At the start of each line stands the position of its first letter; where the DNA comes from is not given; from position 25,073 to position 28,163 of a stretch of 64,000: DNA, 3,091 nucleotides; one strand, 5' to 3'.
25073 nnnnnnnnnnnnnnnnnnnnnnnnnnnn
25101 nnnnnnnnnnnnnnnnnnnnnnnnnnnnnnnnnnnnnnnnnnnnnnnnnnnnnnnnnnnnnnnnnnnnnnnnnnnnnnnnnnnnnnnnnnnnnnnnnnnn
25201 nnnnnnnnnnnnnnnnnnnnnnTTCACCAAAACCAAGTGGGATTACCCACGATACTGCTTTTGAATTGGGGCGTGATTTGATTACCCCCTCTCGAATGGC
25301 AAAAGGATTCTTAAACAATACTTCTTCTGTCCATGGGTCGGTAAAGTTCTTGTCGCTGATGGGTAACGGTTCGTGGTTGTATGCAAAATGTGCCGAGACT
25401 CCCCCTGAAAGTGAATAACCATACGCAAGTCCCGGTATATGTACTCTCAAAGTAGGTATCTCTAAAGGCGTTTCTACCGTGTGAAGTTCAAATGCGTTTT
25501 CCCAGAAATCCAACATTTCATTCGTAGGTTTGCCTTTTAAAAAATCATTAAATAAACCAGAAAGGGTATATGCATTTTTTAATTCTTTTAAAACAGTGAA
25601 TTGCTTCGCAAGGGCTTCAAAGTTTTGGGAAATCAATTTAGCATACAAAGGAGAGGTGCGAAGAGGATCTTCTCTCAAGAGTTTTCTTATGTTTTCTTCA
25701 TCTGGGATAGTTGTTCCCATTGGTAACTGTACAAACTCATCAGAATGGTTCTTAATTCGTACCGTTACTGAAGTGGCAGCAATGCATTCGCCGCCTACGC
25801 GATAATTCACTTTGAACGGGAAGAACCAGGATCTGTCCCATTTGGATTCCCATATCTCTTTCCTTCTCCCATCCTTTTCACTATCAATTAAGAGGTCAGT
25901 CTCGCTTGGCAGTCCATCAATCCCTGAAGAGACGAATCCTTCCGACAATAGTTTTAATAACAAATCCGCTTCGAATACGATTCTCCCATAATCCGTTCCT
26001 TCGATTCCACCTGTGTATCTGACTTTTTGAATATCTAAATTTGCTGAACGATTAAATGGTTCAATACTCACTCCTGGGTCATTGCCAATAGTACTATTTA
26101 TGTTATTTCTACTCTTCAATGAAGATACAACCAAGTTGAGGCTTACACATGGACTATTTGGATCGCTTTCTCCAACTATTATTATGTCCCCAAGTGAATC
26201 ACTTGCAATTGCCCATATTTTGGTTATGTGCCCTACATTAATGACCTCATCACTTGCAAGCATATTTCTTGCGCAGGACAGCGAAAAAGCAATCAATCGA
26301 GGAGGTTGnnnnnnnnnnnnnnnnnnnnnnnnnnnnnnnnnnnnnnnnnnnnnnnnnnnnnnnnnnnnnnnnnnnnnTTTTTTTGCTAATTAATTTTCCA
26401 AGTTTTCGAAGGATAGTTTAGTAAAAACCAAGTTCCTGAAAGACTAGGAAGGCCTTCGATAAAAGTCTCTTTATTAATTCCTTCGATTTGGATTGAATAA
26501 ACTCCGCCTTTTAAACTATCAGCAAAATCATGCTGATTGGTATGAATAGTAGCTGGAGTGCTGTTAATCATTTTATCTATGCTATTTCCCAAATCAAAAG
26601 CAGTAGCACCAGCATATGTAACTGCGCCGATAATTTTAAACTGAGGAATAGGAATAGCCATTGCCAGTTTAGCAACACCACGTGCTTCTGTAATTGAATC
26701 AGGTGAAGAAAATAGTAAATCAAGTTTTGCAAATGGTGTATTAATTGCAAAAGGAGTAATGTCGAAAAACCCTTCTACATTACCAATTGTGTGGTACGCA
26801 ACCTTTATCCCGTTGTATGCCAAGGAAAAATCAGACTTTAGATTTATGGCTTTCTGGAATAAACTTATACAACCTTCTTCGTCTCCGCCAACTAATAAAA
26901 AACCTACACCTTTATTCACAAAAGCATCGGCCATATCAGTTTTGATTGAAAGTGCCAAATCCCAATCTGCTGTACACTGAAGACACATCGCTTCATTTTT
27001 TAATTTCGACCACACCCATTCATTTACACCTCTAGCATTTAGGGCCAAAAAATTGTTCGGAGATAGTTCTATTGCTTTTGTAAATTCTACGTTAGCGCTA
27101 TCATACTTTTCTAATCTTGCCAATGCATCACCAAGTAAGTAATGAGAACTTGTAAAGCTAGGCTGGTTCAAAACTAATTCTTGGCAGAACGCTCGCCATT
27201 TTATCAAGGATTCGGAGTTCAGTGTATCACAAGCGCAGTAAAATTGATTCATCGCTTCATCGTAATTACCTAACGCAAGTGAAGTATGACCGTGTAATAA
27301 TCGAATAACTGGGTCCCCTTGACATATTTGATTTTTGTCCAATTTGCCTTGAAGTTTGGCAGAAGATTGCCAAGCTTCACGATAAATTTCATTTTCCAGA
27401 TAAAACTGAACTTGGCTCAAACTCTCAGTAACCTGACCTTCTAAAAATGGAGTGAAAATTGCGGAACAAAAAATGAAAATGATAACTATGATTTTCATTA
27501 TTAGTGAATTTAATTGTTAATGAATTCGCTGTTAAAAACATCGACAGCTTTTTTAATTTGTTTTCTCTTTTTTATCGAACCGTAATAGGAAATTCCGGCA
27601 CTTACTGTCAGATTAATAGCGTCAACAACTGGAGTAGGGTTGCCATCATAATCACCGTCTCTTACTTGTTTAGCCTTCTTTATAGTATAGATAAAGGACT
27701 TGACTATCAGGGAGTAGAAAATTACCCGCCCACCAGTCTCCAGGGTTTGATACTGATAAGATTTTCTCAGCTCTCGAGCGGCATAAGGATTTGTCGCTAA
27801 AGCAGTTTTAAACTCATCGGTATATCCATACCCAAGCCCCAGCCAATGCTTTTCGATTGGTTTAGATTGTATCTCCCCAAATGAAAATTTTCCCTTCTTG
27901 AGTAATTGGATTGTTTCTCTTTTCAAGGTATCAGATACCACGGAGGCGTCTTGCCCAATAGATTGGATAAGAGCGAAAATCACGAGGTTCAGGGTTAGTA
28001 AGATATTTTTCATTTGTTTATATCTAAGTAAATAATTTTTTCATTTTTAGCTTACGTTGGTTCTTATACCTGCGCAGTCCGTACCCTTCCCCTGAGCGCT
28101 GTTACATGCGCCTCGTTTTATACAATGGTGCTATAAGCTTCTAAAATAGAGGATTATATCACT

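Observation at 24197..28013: Three-gene operon of signal-peptide proteins with no recognisable function (167 aa, 370-aa TPR, 726 aa)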

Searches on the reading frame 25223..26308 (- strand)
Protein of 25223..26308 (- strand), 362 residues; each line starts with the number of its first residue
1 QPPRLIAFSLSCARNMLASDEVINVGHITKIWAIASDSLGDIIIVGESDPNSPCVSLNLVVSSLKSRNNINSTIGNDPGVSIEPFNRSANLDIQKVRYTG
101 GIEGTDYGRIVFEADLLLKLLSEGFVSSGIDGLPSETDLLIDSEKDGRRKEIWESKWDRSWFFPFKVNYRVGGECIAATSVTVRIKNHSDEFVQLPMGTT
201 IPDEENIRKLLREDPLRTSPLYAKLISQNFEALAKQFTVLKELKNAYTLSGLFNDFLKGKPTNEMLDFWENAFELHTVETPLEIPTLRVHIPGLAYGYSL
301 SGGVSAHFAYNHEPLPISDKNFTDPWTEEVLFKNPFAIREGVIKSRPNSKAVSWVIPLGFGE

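Call 52: predict_structure(alignment_id=A2)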
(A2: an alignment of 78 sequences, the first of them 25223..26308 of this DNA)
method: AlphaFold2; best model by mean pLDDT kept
length: 362 residues; sequences in the alignment: 78
mean_pLDDT: 88.0   pTM: 0.87
mean pLDDT of the five models: 88.0, 87.9, 87.2, 86.6, 85.4
residues with pLDDT >= 90: 259; 70-90: 58; 50-70: 23; < 50: 22
segments of 3 or more residues with pLDDT < 50: 303-321
pLDDT, mean of each block of 10 residues (from residue 1): 90 96 98 97 97 96 93 79 87 93 97 96 95 94 87 72 92 96 92 87 88 93 96 97 97 95 95 96 88 61 37 37 77 95 97 90 49
secondary structure, 60 per line:
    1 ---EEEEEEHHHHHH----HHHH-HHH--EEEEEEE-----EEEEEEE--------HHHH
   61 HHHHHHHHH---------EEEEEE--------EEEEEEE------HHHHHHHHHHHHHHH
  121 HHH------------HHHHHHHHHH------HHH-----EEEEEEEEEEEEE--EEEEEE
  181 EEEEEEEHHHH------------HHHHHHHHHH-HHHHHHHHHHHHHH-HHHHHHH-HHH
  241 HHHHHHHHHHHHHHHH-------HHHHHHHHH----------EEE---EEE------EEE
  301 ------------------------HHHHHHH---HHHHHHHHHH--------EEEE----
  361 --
elements in order: E4-9 H10-15 H20-23 E30-36 E42-48 H57-69 E79-84 E93-99 H106-123 H136-145 E160-172 E175-187 H188-191 H204-213 H215-228 H230-236 H238-256 H264-272 E283-285 E289-291 E298-300 H325-331 H335-344 E353-356
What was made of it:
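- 25223..26308 (-): N-domain of C (residues 24-385). It is an alpha/beta domain with the motifs AFSL, GE(R/S)D, PGVSIEP, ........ and RSWFFP. AlphaFold model from 78 sequences: pLDDT 88, pTM 0.87 (call 52).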

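Call 54: fold_search(model_id=the predicted structure, library=pdb)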
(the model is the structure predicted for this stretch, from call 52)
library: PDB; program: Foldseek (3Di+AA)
matches with E <= 10: 128; with E <= 0.001: 0
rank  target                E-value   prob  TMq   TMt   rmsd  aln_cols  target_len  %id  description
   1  9dlz_A                1.6e-01  0.03  0.08  0.07  23.4       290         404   11  Bovine Arp2/3 complex with N-WASP CA bound to Arp3 (released 2025-02-12)
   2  9cxm_A                2.1e-01  0.06  0.14  0.16  17.2       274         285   11  Crystal structure of Human FN3K bound with ATP and DMF (released 2024-12-18)
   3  9cxn_A                2.8e-01  0.06  0.14  0.16  17.4       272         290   11  Crystal structure of Human FN3K bound with AMPPNP and DMF (released 2024-12-18)
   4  9dlx_A                3.5e-01  0.02  0.09  0.08  23.1       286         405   12  Bovine Arp2/3 complex with N-WASP CA bound to Arp3 and Arp2-ArpC1 (released 2025-02-12)
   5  3w0m                  4.3e-01  0.05  0.15  0.17  18.3       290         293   11  Crystal structure of a thermostable mutant of aminoglycoside phosphotransferase APH(4)-Ia, apo form (released 2013-08-07)
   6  9cxv_A                6.4e-01  0.04  0.14  0.17  17.1       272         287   11  Crystal structure of Human FN3K bound with ADP and DMF (I) (released 2024-12-18)
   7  5hmr                  7.1e-01  0.02  0.10  0.09  22.6       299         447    9  Crystal structure of maize cytokinin oxidase/dehydrogenase 4 (ZmCKO4) in complex with phenylurea inhibitor 3FMTDZ (released 2016-07-27)
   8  8qmy_B                7.5e-01  0.01  0.11  0.09  21.5       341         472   11  Crystal structure of ancestral L-galactono-1,4-lactone dehydrogenase (released 2024-05-01)
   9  8i24_D                8.4e-01  0.02  0.10  0.05  19.6       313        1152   11  Clostridium thermocellum RNA polymerase transcription open complex with SigI6 and its promoter (released 2023-10-11)
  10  9cxm_B                8.9e-01  0.04  0.16  0.18  16.7       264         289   11  Crystal structure of Human FN3K bound with ATP and DMF (released 2024-12-18)
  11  7bff_A                1.0e+00  0.10  0.09  0.27   5.2        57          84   14  Circular permutant of ribosomal protein S6, P54-55 truncated, I25A mutant. (released 2022-07-13)
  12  3otc_A                1.0e+00  0.01  0.10  0.12  23.7       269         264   10  Crystal structure of human tRNAHis guanylyltransferase (Thg1)- Native II (released 2010-11-17)
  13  7rzw_A                1.1e+00  0.02  0.08  0.04  14.1       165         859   11  CryoEM structure of Arabidopsis thaliana phytochrome B (released 2022-04-13)
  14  7rp9                  1.2e+00  0.01  0.10  0.12  21.2       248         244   11  X-ray crystal structure of OXA-24/40 V130D in complex with imipenem (released 2022-07-06)
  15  7bfe_C                1.2e+00  0.08  0.09  0.26   5.3        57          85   14  Circular permutant of ribosomal protein S6, P54-55 truncated, L21A mutant. (released 2022-07-13)
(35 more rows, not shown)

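Call 81: fold_search(model_id=the predicted structure, library=viral)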
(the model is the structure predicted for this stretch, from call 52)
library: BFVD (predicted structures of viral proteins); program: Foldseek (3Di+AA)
matches with E <= 10: 141; with E <= 0.001: 0
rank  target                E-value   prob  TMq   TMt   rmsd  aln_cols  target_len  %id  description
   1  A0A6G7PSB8            1.3e-01  0.03  0.10  0.08  28.3       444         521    8  RNA-dependent RNA polymerase (Fragment) [Pilk tombus-like virus]
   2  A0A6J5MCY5            2.6e-01  0.11  0.10  0.24  17.0       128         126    8  Uncharacterized protein [uncultured Caudovirales phage]
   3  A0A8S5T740            4.0e-01  0.04  0.08  0.13  41.3       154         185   12  Uncharacterized protein [Siphoviridae sp. ctmwf23]
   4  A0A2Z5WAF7            7.4e-01  0.01  0.10  0.07  30.4       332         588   12  Polyprotein (Fragment) [Rosellinia necatrix hypovirus 2]
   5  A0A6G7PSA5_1          9.7e-01  0.01  0.09  0.04  30.3       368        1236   10  (no name in the UniProt tables at hand)
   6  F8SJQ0                1.2e+00  0.06  0.07  0.11  12.2        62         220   18  Uncharacterized protein 019 [Pseudomonas phage PhiPA3]
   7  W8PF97                1.3e+00  0.01  0.09  0.11  20.6       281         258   13  Uncharacterized protein [Microbacterium phage vB_MoxS-ISF9]
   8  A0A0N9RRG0            1.4e+00  0.02  0.10  0.08  20.7       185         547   11  Phosphodiester glycosidase domain-containing protein [Bacillus phage VMY22]
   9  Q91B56                1.7e+00  0.01  0.09  0.09  26.2       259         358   12  Wsv285 [White spot syndrome virus]
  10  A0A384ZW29            1.8e+00  0.01  0.10  0.12  18.8       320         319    9  Uncharacterized protein [Dickeya phage vB_DsoM_JA13]
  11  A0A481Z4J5            2.0e+00  0.01  0.08  0.05  23.4       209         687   10  Ankyrin repeat protein [Pithovirus LCPAC101]
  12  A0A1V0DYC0            2.0e+00  0.01  0.09  0.06  21.8       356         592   11  Primase [Dinoroseobacter phage vB_DshS-R5C]
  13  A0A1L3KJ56            2.4e+00  0.01  0.13  0.07  22.6       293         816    8  (no name in the UniProt tables at hand)
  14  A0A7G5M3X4            2.4e+00  0.01  0.08  0.12  22.7       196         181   13  (no name in the UniProt tables at hand)
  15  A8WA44                2.4e+00  0.01  0.08  0.13  29.9       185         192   14  Uncharacterized protein [Mycobacterium phage Giles]
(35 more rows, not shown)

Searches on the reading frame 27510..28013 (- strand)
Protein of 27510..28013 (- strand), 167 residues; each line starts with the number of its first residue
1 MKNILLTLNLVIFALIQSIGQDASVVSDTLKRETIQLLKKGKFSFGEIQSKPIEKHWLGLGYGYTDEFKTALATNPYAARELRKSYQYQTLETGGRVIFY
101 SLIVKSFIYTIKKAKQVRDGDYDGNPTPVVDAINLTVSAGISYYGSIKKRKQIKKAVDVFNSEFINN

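Call 3: search_protein_families(library=pfam, proteins=[window:27510-28013:-], max_evalue=0.1)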
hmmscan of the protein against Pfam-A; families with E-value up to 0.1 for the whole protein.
window:27510-28013:- (167 aa): 0 families

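Call 4: search_protein_families(library=ncbifam, proteins=[window:27510-28013:-], max_evalue=0.1)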
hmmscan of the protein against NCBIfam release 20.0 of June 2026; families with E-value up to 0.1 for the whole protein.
window:27510-28013:- (167 aa): 1 family
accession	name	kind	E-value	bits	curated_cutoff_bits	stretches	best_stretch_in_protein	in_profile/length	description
NF033789.1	repress_SdpR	subfamily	0.074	13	100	0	26-50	5-29/79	autorepressor SdpR family transcription factor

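Call 5: search_protein_families(library=padloc, proteins=[window:27510-28013:-], max_evalue=0.1)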
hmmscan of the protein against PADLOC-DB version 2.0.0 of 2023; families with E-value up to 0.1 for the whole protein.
window:27510-28013:- (167 aa): 0 families

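Call 36: find_homologous_proteins(query=window:27510-28013:-, max_evalue=0.01)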
Query window:27510-28013:- (167 aa): 3 proteins with E <= 0.01 among 71 candidates.
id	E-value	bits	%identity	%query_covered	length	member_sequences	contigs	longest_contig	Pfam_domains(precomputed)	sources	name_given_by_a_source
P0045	6.8e-103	359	100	100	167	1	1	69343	-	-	-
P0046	3.1e-70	253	69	99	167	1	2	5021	-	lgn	-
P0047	3.0e-65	236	68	99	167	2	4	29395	-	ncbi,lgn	-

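Call 61: search_protein_families(library=pfam, alignment_id=A3, max_evalue=1)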
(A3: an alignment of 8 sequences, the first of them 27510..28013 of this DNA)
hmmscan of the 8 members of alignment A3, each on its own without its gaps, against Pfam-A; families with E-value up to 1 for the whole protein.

A. member 1, window:27510-28013:- (167 aa): 0 families

B. families by the number of members that match (of 8 scanned): 3 families
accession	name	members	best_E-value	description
PF13568.12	OMP_b-brl_2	3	3e-19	Outer membrane protein beta-barrel domain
PF13505.12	OMP_b-brl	3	4e-09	Outer membrane protein beta-barrel domain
PF15296.11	Codanin-1_C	1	0.22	Codanin-1 C-terminus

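Call 62: search_solved_structures(query=A3, max_evalue=10)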
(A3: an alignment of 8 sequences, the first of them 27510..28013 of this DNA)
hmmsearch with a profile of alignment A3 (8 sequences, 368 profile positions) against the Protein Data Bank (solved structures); distinct sequences matched with E-value up to 10: 0.
